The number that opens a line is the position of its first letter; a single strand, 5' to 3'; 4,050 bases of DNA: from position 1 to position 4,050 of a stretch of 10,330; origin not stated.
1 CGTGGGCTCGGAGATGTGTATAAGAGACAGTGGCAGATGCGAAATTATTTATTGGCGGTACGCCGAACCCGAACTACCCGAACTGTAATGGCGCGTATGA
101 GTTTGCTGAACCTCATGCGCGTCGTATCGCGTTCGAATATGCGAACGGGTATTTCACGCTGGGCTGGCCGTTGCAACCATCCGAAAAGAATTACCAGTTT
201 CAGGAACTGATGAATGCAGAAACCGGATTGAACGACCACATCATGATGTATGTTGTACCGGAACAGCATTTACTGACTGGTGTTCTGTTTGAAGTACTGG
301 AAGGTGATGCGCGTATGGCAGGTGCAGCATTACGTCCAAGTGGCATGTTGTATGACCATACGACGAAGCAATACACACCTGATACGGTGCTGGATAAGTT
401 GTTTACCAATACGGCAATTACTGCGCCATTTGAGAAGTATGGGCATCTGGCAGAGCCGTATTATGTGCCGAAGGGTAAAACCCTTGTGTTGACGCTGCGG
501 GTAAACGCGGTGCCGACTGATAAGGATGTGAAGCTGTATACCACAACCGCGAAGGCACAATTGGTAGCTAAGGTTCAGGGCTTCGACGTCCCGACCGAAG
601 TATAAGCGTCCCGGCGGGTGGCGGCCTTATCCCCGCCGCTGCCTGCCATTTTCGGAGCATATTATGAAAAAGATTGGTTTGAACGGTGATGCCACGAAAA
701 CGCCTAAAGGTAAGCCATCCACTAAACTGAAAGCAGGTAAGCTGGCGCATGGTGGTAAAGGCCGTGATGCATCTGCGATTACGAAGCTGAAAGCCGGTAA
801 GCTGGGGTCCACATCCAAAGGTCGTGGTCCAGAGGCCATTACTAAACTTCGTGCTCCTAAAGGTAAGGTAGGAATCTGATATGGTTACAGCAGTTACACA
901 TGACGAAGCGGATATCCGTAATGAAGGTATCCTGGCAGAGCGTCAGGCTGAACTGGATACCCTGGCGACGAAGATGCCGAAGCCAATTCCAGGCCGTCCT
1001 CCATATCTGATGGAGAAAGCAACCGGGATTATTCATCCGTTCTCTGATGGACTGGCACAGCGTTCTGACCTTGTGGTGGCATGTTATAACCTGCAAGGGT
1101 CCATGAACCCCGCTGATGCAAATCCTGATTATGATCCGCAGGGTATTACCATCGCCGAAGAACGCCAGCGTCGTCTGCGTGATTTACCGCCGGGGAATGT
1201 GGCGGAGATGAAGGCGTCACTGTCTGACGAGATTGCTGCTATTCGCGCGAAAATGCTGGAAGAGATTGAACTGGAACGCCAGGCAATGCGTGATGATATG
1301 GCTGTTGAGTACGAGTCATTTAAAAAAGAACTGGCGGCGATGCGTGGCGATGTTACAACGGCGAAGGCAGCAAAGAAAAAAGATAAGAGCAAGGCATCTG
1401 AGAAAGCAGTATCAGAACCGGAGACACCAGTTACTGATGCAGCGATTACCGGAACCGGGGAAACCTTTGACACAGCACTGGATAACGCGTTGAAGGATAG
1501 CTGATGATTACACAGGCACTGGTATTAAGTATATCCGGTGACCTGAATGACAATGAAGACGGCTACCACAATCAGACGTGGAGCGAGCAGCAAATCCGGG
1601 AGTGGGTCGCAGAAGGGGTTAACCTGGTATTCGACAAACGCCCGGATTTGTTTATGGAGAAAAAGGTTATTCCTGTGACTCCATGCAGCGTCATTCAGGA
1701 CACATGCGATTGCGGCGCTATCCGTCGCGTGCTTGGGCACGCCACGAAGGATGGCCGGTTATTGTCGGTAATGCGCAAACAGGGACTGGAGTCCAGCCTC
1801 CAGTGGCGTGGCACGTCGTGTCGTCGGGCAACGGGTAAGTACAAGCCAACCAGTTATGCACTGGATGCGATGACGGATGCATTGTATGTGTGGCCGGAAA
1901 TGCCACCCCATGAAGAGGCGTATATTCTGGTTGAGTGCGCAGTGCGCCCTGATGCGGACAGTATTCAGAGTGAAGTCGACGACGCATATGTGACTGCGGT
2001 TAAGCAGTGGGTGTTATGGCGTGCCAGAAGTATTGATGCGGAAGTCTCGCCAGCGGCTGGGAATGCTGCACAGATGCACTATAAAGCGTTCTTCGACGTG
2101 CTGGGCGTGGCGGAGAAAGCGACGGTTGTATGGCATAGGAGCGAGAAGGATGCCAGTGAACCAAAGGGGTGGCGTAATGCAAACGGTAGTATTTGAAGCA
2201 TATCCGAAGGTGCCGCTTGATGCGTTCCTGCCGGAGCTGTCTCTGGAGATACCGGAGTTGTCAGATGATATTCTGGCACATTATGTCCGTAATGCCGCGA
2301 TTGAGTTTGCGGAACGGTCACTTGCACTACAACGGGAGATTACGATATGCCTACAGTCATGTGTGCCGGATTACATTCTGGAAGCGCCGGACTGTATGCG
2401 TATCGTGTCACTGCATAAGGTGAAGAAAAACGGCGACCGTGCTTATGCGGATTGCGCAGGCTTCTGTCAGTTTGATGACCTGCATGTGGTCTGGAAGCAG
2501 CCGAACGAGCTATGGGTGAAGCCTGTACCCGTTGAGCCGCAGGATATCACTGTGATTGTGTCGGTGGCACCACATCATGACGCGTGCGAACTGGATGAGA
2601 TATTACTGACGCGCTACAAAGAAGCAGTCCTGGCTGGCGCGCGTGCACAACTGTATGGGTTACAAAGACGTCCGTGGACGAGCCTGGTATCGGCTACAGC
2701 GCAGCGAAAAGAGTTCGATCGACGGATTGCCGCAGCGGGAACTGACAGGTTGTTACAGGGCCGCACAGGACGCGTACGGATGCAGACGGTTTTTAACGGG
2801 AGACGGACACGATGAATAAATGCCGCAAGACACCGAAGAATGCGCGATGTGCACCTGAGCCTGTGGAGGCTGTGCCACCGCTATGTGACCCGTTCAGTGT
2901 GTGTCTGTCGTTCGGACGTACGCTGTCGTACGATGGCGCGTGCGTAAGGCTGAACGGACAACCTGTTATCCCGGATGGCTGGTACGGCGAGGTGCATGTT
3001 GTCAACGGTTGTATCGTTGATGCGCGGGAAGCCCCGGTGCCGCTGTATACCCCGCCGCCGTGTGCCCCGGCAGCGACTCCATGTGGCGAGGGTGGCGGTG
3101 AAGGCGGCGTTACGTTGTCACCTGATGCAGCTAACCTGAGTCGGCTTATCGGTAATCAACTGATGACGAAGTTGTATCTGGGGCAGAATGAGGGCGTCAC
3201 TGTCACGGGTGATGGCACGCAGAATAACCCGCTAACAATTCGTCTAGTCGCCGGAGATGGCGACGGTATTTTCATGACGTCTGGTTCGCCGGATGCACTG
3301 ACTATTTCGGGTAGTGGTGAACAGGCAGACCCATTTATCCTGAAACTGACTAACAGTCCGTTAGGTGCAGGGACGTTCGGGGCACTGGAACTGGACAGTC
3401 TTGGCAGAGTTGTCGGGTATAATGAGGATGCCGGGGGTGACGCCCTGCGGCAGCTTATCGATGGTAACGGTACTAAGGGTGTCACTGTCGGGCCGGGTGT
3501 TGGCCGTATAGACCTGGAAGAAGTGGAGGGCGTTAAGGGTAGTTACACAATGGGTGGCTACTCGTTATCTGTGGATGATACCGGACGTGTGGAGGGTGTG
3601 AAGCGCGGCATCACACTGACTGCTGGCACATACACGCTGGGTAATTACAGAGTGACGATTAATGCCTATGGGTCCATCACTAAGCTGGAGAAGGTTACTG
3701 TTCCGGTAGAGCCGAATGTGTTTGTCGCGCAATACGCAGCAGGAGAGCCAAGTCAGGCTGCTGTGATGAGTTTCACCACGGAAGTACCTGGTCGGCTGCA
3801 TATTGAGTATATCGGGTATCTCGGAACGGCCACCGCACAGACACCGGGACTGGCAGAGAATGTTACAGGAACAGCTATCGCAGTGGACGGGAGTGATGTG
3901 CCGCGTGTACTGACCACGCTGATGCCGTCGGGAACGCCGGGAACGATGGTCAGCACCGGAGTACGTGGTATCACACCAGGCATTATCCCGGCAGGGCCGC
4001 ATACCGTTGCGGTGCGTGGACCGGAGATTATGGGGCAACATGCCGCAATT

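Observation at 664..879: Lysine-rich mini-protein built from 60-nt in-frame tandem repeats directly downstream of the first structural gene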

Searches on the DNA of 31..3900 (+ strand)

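Call 34: search_dna_similar(query=window:31-3900:+, collection=ecoli_genomes, mode=distant, max_rows=20)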
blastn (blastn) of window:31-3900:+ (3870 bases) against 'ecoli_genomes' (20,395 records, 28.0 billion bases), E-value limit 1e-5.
No match.
